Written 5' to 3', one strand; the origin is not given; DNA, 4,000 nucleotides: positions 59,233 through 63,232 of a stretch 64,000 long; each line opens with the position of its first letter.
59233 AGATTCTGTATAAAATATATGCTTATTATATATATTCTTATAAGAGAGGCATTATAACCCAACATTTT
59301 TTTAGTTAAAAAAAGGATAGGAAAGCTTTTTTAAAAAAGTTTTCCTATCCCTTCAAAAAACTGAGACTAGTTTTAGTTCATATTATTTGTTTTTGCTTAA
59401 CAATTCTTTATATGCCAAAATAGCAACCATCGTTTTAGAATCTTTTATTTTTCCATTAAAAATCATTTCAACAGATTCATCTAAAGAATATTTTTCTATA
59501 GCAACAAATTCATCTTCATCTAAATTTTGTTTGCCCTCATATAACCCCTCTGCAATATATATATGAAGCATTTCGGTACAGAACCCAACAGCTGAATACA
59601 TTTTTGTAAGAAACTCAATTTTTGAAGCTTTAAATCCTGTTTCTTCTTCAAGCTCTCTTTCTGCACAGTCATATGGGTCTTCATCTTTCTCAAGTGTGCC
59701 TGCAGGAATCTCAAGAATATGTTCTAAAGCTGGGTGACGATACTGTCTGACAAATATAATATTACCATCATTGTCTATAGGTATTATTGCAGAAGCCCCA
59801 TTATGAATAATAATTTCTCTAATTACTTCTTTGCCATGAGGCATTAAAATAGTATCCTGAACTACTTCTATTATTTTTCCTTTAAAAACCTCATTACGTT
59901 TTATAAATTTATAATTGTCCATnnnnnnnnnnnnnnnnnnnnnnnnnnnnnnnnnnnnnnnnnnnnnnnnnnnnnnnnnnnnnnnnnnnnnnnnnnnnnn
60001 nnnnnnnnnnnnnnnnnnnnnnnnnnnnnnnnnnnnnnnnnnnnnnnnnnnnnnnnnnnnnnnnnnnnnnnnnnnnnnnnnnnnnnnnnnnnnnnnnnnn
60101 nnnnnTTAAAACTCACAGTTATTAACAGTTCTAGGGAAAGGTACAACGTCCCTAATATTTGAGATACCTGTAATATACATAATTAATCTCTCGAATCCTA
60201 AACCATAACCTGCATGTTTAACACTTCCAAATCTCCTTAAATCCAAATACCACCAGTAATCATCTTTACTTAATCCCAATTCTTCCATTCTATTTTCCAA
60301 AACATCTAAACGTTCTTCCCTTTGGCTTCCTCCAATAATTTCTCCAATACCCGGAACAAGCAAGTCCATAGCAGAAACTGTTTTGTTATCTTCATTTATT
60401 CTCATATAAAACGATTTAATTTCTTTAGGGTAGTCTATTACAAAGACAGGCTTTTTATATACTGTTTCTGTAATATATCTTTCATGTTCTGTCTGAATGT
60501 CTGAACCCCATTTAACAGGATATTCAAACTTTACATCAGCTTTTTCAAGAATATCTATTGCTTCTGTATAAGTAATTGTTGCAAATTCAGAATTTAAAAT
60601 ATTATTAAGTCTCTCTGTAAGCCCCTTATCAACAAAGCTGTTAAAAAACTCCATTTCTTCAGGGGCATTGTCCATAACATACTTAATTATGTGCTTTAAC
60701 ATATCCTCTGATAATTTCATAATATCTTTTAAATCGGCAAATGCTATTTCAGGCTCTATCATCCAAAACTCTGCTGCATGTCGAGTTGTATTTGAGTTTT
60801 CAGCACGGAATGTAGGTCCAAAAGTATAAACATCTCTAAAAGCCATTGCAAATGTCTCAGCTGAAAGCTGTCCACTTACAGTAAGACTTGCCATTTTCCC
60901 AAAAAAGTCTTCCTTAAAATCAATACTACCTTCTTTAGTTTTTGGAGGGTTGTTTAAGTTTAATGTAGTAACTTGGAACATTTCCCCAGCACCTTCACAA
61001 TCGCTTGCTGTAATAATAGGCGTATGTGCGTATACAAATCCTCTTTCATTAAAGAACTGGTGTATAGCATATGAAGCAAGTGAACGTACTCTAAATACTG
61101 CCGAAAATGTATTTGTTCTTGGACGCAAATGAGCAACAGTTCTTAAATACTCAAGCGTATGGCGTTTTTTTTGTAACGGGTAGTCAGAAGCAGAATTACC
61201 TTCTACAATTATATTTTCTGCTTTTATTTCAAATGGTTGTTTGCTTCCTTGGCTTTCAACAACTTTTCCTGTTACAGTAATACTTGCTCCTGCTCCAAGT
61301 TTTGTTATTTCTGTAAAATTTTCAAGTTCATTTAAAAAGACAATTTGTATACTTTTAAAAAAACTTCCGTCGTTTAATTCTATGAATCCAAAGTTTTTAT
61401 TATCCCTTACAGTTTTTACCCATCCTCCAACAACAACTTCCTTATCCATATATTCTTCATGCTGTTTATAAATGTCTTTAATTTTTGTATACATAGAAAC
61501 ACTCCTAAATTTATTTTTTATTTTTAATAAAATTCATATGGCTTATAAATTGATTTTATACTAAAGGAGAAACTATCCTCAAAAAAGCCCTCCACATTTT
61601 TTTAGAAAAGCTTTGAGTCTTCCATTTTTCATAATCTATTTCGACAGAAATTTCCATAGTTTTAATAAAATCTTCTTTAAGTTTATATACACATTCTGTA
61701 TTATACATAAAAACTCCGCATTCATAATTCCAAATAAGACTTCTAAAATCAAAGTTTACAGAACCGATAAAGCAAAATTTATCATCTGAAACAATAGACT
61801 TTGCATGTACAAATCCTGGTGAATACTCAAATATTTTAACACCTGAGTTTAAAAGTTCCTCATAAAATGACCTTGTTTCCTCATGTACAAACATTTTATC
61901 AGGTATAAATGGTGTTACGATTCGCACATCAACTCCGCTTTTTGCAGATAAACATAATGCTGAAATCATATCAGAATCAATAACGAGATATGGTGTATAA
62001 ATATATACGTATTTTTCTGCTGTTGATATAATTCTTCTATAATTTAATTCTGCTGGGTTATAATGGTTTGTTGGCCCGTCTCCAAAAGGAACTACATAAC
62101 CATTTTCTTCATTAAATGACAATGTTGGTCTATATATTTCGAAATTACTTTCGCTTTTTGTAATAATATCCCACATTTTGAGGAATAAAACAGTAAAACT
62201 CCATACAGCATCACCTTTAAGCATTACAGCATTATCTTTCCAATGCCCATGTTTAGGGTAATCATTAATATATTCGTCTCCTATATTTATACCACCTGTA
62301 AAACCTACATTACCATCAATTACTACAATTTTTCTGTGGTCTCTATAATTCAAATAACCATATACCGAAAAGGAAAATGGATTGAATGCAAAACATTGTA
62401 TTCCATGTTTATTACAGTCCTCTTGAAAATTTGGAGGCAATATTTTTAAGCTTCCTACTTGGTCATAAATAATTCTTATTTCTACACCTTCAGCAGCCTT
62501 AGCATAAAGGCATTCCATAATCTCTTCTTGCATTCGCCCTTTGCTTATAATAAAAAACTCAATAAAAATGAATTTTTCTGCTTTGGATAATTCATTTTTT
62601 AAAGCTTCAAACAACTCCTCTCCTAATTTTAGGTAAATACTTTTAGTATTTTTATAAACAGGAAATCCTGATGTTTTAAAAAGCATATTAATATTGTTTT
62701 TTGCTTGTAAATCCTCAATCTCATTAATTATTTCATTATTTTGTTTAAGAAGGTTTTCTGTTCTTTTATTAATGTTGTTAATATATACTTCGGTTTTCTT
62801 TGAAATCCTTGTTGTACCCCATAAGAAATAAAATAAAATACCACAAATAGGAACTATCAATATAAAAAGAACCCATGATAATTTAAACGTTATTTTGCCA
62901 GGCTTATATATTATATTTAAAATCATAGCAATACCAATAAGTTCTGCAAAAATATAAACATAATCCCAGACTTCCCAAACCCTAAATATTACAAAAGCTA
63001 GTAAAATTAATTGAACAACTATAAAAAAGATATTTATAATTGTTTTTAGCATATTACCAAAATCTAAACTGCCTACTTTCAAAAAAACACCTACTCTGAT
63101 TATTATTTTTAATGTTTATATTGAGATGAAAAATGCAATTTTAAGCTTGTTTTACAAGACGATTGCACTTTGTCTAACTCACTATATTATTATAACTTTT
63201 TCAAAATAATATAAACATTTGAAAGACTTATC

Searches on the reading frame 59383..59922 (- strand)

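Call 81: search_protein_families(library=pfam, proteins=[window:59383-59922:-], max_evalue=0.00001)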
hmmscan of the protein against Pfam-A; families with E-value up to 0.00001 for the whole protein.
window:59383-59922:- (179 aa): 1 family
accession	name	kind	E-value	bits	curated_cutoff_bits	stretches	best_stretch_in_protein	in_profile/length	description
PF00293.34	NUDIX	-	1.4e-18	67.7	21.1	1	43-150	5-118/134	NUDIX domain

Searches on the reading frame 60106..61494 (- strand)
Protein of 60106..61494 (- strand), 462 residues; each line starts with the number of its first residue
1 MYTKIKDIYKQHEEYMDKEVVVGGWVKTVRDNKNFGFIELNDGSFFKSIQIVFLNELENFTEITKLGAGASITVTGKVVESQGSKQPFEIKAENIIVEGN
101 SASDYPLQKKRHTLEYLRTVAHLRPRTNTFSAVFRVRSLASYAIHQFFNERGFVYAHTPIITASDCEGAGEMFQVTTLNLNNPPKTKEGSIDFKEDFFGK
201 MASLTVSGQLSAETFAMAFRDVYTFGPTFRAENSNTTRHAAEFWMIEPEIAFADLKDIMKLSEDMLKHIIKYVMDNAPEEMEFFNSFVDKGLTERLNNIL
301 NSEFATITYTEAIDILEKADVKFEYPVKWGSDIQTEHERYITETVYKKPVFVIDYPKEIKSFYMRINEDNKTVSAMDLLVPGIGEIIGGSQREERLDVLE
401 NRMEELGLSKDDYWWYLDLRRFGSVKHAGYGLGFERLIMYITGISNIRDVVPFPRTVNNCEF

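Call 30: search_protein_families(library=pfam, proteins=[window:60106-61494:-])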
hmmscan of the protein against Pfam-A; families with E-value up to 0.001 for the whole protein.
window:60106-61494:- (462 aa): 3 families
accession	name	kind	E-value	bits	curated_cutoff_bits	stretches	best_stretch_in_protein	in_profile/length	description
PF00152.25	tRNA-synt_2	-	2.4e-71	240.8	25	1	121-456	9-307/308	tRNA synthetases class II (D, K and N)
PF01336.31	tRNA_anti-codon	-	7.7e-13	48.6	27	1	20-97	1-74/75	OB-fold nucleic acid binding domain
PF01409.25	tRNA-synt_2d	-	0.00015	21.8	19.8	0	425-451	210-236/246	tRNA synthetases class II core domain (F)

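Call 66: find_encoding_contigs(protein=window:60109-61494:-, flank=10000, max_places=3)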
Protein window:60109-61494:- (462 aa): 1 contig read that carries it; 1 place shown.
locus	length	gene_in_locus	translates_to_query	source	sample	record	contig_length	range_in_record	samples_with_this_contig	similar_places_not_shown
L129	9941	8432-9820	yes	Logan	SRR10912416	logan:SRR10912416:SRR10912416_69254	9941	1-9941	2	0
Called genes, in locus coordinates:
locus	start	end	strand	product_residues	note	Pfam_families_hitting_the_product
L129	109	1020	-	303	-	PF04060:FeS, PF12838:Fer4_7 (weak), PF13187:Fer4_9 (weak), PF13237:Fer4_10 (weak), PF14697:Fer4_21 (weak), PF00037:Fer4 (weak), PF12837:Fer4_6 (weak), PF13187:Fer4_9, +6 more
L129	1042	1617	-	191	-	PF02508:Rnf-Nqr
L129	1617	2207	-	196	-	PF02508:Rnf-Nqr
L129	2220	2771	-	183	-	PF04205:FMN_bind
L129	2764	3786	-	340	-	PF03116:NQR2_RnfD_RnfE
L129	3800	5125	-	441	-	PF13375:RnfC_N, PF01512:Complex1_51K, PF10531:SLBB, PF12838:Fer4_7, PF13183:Fer4_8 (weak), PF13187:Fer4_9, PF13237:Fer4_10 (weak), PF13534:Fer4_17 (weak), +4 more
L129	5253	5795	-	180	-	PF02518:HATPase_c, PF13589:HATPase_c_3 (weak)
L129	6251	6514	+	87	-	-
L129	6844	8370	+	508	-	PF13091:PLDc_2, PF00614:PLDc (weak)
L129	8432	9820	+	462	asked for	PF01336:tRNA_anti-codon, PF00152:tRNA-synt_2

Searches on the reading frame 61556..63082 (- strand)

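Call 30: search_protein_families(library=pfam, proteins=[window:61556-63082:-])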
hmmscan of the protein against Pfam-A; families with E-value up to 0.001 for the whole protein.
window:61556-63082:- (508 aa): 3 families
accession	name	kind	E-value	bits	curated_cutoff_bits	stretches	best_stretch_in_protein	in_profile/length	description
PF13091.12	PLDc_2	-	4.9e-39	133.6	27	2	349-473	2-129/132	PLD-like domain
PF00614.28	PLDc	-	7.3e-15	54.7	21.9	2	422-448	2-28/28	Phospholipase D Active site motif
PF13396.11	PLDc_N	-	5.8e-05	23.4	23.3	1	51-89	4-41/42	Phospholipase_D-nuclease N-terminal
